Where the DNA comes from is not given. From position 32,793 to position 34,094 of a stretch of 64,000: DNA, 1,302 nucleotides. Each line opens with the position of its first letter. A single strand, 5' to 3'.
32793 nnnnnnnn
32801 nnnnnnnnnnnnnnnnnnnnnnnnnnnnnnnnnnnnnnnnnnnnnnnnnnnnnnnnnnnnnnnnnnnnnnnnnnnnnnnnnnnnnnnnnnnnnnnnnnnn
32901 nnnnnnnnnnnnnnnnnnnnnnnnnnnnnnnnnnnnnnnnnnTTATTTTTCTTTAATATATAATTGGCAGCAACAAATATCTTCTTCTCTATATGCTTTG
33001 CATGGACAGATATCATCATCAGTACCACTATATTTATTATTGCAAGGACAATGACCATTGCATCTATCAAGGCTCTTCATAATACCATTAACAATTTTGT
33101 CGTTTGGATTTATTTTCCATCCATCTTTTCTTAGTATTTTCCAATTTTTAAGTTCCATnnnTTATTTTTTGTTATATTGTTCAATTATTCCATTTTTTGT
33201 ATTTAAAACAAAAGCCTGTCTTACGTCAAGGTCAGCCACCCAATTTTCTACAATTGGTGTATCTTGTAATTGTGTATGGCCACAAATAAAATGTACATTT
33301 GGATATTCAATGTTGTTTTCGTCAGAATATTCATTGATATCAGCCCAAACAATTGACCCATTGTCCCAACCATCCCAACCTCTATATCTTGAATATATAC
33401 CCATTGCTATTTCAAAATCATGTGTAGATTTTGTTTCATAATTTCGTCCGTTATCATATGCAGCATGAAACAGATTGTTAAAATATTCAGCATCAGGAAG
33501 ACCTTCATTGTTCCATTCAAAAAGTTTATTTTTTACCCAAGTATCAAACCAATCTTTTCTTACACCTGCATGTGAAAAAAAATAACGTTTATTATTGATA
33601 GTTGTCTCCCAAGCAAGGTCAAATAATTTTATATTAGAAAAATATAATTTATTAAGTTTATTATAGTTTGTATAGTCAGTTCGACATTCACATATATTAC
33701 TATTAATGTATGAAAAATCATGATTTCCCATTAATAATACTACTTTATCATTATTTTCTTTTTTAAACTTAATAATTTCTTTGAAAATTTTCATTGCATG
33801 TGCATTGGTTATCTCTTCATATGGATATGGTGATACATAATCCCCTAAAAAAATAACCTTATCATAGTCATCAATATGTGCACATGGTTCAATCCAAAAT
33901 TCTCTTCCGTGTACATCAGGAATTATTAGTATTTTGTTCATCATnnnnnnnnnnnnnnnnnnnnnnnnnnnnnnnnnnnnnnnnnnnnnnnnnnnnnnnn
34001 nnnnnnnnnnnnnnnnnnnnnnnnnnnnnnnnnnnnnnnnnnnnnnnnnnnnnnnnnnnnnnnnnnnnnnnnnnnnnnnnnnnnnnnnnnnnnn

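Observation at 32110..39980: Three HExxH paralogs interleaved with metallophosphoesterases, DHFR-TS and ClpP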

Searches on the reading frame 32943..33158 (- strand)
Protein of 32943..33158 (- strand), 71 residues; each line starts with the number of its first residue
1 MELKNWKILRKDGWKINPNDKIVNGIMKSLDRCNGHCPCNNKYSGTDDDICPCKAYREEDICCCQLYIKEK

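Call 4: search_protein_families(library=pfam, proteins=[window:32943-33158:-], max_evalue=0.1)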
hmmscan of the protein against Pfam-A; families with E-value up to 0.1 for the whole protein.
window:32943-33158:- (71 aa): 0 families

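Call 5: search_protein_families(library=phrogs, proteins=[window:32943-33158:-], max_evalue=0.01)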
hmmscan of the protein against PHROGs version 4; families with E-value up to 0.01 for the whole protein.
window:32943-33158:- (71 aa): 1 family
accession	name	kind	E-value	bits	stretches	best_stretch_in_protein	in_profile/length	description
phrog_38239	-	unknown function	2.1e-05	25.6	1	17-69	6-60/63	-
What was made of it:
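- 32943..33158 (-): Cys-rich 71-aa mini-protein (CPC-x11-CPC-x9-CCC), co-oriented and tightly packed between the PPP-like gene and S1. It is not a family member. PHROG 38239 (unknown function) at E 2e-5 (call 5).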

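Call 33: search_protein_families(library=ncbifam, proteins=[window:32943-33158:-], max_evalue=0.1)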
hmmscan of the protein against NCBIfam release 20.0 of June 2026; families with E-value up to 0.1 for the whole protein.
window:32943-33158:- (71 aa): 0 families

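Call 73: search_solved_structures(query=window:32943-33158:-, max_evalue=10, show_alignments=2)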
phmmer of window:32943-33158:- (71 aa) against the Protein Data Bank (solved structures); distinct sequences matched with E-value up to 10: 7.
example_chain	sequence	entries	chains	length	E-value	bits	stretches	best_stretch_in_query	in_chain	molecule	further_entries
6b10_A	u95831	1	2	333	0.33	14.3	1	4-45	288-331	Putative peptidyl-arginine deiminase family protein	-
4zzt_A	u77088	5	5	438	1.5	12.2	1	30-61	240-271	CELLOBIOHYDROLASE CEL7A | CELLOBIOHYDROLASE I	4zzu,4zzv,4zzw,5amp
2pvd_A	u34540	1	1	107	5.9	10.3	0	36-68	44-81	Ferredoxin-thioredoxin reductase, catalytic chain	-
2puk_A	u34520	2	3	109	5.9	10.3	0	36-68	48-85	Ferredoxin-thioredoxin reductase, catalytic chain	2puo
2pu9_A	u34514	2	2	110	6.2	10.2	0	36-68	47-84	Ferredoxin-thioredoxin reductase, catalytic chain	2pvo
1dj7_A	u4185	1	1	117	6.6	10.1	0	36-68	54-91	FERREDOXIN THIOREDOXIN REDUCTASE: CATALYTIC CHAIN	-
2pvg_A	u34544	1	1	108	7.9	9.9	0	36-68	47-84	Ferredoxin-thioredoxin reductase, catalytic chain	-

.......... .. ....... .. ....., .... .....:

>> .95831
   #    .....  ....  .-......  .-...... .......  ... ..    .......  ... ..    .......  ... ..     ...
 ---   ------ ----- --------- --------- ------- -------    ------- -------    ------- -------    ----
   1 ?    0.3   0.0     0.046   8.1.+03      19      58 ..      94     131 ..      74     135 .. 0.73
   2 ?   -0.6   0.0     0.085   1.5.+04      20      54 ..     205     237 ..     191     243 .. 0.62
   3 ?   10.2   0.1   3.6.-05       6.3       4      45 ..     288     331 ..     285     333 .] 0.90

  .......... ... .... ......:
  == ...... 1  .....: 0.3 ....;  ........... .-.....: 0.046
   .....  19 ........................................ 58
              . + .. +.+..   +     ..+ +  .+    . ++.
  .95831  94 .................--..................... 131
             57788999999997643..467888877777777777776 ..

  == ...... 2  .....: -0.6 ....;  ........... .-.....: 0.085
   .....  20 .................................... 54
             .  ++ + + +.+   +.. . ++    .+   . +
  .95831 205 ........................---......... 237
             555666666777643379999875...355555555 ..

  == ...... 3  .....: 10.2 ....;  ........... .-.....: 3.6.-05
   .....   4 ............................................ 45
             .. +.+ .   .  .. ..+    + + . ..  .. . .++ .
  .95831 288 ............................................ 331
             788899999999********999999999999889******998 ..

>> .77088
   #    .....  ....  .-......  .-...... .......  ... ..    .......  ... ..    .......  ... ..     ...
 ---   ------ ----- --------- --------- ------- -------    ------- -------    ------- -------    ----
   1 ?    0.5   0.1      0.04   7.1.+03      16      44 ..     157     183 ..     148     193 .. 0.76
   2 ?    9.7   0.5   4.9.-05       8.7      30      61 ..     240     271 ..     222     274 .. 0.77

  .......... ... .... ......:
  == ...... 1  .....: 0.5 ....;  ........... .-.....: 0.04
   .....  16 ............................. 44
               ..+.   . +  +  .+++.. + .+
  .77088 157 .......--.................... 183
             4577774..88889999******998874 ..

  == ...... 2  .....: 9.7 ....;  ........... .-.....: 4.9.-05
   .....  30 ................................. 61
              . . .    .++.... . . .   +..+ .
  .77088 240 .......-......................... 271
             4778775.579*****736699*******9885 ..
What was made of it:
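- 32943..33158 (-): Only non-significant PDB hits (E about 6) to the ferredoxin-thioredoxin reductase catalytic chain, over the Cys motif (call 73).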

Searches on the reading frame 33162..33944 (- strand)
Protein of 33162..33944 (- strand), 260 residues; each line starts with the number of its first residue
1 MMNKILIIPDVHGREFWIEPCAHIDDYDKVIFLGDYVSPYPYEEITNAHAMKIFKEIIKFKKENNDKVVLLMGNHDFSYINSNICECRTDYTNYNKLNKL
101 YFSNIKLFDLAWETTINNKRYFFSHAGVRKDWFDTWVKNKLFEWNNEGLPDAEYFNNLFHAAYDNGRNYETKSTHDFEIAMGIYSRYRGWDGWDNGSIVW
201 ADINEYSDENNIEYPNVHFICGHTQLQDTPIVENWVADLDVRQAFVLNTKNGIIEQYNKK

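Call 4: search_protein_families(library=pfam, proteins=[window:33162-33944:-], max_evalue=0.1)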
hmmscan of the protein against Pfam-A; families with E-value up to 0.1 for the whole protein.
window:33162-33944:- (260 aa): 2 families
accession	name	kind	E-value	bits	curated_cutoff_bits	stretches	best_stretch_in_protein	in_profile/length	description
PF00149.33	Metallophos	-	3.5e-11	44.3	21.5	1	4-224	2-188/191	Calcineurin-like phosphoesterase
PF12850.12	Metallophos_2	-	0.0091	16.5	27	1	4-88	2-60/154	Calcineurin-like phosphoesterase superfamily domain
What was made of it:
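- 33162..33944 (-): PPP-like calcineurin-type metallophosphoesterase (260 aa). Its start overlaps the end of S2 by 29 nt. Pfam Metallophos E 3.5e-11 (call 4).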

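Call 5: search_protein_families(library=phrogs, proteins=[window:33162-33944:-], max_evalue=0.01)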
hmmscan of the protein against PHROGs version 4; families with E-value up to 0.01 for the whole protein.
window:33162-33944:- (260 aa): 1 family
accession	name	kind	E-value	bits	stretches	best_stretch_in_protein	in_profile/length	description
phrog_547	-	other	4.1e-05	23.8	1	23-130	69-151/245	phosphoesterase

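Call 33: search_protein_families(library=ncbifam, proteins=[window:33162-33944:-], max_evalue=0.1)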
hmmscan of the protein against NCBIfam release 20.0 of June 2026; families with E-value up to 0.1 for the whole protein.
window:33162-33944:- (260 aa): 3 families
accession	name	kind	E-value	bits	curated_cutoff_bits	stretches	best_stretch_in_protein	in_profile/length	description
NF053862.1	DS9_1_antiphage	equivalog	0.0013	17.7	420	1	26-125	240-339/486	anti-phage phosphoesterase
TIGR00040.1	yfcE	subfamily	0.0059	16.7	56.25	1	4-77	2-63/158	YfcE family phosphodiesterase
NF001204.0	PRK00166.1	equivalog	0.011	15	176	1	56-170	47-163/276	symmetrical bis(5'-nucleosyl)-tetraphosphatase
